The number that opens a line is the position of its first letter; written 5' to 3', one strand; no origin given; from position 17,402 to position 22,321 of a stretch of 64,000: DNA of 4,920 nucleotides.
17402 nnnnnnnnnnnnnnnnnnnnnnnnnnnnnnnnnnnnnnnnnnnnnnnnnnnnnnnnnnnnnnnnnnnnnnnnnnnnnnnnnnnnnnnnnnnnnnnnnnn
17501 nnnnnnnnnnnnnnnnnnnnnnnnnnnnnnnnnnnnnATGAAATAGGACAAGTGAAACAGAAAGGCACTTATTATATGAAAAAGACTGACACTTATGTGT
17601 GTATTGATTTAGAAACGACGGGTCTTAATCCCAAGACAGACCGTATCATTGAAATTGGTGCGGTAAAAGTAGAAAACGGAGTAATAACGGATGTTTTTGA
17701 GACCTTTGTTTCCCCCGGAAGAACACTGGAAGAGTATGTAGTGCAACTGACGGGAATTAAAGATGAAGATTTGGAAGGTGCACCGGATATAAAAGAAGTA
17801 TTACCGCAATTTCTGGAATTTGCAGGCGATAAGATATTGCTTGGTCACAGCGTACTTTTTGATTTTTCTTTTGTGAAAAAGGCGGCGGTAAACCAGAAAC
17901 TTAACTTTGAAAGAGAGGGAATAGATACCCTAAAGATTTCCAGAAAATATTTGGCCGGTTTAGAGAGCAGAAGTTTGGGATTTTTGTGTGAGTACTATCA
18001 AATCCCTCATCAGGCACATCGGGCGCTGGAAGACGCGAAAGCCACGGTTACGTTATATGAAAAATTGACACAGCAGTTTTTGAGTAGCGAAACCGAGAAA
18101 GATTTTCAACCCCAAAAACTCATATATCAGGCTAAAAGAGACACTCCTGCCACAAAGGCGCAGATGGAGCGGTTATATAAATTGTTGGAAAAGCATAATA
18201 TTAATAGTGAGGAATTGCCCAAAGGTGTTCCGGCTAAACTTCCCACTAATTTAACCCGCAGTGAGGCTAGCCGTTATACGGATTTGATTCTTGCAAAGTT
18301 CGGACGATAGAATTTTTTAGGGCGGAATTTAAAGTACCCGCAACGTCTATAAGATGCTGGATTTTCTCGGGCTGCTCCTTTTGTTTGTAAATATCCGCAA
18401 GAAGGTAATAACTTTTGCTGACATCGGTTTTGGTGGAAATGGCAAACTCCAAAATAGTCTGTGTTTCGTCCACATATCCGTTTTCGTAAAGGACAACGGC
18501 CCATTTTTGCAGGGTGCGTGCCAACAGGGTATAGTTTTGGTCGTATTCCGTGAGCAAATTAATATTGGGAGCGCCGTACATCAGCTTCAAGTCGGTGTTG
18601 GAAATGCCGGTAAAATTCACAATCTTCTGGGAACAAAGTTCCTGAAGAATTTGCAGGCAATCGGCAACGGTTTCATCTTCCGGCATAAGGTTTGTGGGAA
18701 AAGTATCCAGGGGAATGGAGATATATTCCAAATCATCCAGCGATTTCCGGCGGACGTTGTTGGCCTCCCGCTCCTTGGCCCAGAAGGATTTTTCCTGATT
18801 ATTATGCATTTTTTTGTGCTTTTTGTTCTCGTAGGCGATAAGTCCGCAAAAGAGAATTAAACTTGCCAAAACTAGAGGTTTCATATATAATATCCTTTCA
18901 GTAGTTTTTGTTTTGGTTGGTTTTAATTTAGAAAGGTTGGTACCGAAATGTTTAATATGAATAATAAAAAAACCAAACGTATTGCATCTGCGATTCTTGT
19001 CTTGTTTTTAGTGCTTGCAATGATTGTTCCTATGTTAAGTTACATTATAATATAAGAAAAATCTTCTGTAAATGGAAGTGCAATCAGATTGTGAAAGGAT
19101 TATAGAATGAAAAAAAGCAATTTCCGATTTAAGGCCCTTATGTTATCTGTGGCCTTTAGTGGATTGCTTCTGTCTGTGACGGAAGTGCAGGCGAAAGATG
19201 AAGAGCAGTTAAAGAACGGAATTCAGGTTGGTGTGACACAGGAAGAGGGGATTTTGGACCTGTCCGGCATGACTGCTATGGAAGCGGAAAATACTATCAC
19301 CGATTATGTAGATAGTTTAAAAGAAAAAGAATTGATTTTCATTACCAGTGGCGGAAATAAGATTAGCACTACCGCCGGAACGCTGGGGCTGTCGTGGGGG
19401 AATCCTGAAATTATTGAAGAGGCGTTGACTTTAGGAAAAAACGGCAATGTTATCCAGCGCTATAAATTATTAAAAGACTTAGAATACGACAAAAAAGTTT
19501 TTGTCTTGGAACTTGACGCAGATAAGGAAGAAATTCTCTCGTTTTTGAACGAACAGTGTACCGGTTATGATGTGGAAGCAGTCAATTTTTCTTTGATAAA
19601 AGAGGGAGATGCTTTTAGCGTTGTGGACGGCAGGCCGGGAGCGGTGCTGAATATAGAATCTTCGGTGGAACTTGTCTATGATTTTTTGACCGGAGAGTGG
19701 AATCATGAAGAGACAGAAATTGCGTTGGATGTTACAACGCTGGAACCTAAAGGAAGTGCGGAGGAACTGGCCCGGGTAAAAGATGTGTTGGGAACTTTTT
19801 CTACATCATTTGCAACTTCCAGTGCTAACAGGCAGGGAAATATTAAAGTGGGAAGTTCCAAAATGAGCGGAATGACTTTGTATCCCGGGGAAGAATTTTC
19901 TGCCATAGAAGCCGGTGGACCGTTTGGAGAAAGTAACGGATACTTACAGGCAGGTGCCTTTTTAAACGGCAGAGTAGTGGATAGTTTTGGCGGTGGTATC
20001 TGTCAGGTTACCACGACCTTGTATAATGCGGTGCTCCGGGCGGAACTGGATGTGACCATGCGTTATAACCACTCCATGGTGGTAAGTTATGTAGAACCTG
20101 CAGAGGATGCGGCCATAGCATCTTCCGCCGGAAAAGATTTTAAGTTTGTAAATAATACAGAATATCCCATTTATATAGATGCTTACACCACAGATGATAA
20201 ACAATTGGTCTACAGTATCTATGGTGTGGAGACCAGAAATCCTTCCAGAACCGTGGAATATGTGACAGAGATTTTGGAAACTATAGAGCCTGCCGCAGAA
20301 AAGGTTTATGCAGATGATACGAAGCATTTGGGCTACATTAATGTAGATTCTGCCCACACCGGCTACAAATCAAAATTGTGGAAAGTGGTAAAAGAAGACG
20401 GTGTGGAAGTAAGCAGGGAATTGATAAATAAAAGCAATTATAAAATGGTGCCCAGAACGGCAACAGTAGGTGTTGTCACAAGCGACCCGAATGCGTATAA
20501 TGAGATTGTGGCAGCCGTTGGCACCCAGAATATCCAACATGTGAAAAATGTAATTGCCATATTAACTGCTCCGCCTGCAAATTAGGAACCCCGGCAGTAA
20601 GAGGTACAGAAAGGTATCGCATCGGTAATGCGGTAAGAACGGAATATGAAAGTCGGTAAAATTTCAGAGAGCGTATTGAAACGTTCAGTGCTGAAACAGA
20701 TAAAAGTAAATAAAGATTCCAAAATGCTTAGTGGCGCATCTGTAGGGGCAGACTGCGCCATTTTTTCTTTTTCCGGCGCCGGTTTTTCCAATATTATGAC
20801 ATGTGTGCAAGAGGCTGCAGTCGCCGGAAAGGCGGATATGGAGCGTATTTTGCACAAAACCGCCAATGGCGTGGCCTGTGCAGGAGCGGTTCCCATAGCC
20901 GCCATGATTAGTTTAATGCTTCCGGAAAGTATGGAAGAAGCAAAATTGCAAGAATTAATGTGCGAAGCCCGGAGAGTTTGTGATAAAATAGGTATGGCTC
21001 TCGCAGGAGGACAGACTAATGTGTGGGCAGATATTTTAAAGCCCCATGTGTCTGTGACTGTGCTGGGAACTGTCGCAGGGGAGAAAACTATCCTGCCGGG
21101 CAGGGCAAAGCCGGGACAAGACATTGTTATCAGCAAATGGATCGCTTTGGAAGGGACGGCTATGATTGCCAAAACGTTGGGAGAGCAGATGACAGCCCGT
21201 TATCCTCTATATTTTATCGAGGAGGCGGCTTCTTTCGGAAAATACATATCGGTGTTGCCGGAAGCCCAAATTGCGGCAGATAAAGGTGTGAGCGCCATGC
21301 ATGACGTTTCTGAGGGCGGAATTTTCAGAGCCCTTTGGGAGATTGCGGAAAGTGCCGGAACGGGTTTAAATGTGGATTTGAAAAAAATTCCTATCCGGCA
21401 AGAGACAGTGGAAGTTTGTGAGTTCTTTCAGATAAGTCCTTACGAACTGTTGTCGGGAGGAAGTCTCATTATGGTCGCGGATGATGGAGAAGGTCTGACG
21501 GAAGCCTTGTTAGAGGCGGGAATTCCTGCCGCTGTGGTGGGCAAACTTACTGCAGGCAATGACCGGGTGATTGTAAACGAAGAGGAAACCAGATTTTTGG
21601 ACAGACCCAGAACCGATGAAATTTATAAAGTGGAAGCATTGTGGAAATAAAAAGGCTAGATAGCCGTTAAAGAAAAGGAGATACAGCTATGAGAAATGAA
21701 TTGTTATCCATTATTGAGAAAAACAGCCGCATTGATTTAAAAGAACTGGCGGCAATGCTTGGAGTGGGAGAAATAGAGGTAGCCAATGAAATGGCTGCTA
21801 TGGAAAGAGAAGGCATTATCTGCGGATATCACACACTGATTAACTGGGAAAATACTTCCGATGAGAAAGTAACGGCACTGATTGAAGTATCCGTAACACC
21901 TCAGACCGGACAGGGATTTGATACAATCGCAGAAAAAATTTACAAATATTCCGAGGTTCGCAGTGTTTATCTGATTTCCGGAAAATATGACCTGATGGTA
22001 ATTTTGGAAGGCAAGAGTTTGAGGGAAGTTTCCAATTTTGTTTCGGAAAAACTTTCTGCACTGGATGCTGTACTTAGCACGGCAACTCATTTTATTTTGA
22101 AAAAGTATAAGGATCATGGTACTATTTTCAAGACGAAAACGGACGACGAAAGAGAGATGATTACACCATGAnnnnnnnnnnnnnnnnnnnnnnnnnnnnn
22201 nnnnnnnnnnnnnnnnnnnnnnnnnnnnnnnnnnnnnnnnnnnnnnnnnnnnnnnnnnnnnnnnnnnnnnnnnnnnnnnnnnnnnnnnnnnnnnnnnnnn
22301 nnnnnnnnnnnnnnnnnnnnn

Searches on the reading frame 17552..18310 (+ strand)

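Call 51: search_protein_families(library=pfam, proteins=[window:17552-18310:+], max_evalue=0.00001)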
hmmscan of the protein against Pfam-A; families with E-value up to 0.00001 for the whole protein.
window:17552-18310:+ (252 aa): 2 families
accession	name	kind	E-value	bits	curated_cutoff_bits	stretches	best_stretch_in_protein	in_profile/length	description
PF00929.31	RNase_T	-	1.3e-40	140.1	24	1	16-169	1-164/164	Exonuclease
PF16473.11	Rv2179c-like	-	1.5e-07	31.7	27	1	15-170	2-174/177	3'-5' exoribonuclease Rv2179c-like domain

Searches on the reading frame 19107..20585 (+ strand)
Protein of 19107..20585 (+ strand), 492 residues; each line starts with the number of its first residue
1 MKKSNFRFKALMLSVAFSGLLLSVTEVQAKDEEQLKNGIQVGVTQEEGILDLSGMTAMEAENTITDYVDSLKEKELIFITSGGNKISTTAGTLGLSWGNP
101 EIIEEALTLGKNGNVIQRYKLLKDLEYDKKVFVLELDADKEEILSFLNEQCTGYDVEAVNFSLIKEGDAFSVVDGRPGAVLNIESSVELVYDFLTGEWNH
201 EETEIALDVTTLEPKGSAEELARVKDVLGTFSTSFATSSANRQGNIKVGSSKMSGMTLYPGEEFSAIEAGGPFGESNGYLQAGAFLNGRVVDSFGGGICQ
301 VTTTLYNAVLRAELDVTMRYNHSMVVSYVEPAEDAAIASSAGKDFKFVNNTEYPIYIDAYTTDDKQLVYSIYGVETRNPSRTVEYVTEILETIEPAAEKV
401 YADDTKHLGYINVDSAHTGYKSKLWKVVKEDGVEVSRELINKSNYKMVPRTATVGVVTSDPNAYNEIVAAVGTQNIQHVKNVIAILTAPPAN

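Call 51: search_protein_families(library=pfam, proteins=[window:19107-20585:+], max_evalue=0.00001)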
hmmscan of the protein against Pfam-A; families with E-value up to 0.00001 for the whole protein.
window:19107-20585:+ (492 aa): 3 families
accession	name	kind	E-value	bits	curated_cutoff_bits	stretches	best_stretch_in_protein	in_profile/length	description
PF04294.18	VanW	-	3.1e-42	143.6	27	1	241-371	1-129/130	VanW like protein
PF12229.13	PG_binding_4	-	5.9e-13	49.5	22.1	1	91-192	6-106/117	Putative peptidoglycan binding domain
PF07501.17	G5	-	1.7e-06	28.6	23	1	391-455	6-73/75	G5 domain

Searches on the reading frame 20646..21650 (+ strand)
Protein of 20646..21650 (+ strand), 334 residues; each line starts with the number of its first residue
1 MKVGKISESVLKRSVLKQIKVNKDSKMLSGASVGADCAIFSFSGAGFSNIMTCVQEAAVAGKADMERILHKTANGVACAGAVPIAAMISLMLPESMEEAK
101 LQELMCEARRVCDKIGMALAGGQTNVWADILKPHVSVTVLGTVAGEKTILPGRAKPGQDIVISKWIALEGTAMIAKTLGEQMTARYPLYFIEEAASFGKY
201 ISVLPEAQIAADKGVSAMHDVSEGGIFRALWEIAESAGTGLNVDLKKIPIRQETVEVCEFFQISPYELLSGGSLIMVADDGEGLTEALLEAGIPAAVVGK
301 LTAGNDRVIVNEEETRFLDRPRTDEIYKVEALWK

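Call 51: search_protein_families(library=pfam, proteins=[window:20646-21650:+], max_evalue=0.00001)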
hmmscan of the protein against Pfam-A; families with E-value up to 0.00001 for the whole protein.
window:20646-21650:+ (334 aa): 2 families
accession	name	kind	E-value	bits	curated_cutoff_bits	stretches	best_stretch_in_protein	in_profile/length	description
PF02769.27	AIRS_C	-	5.4e-17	62.8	23.1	1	155-309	1-154/156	AIR synthase related protein, C-terminal domain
PF00586.29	AIRS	-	8e-12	46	24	1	68-143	39-112/112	AIR synthase related protein, N-terminal domain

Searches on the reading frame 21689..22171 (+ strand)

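Call 51: search_protein_families(library=pfam, proteins=[window:21689-22171:+], max_evalue=0.00001)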
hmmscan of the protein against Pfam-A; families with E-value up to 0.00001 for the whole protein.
window:21689-22171:+ (160 aa): 1 family
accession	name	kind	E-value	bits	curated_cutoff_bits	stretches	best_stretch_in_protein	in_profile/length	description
PF01037.27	AsnC_trans_reg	-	1.8e-16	60.2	25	1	66-138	2-72/73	Lrp/AsnC ligand binding domain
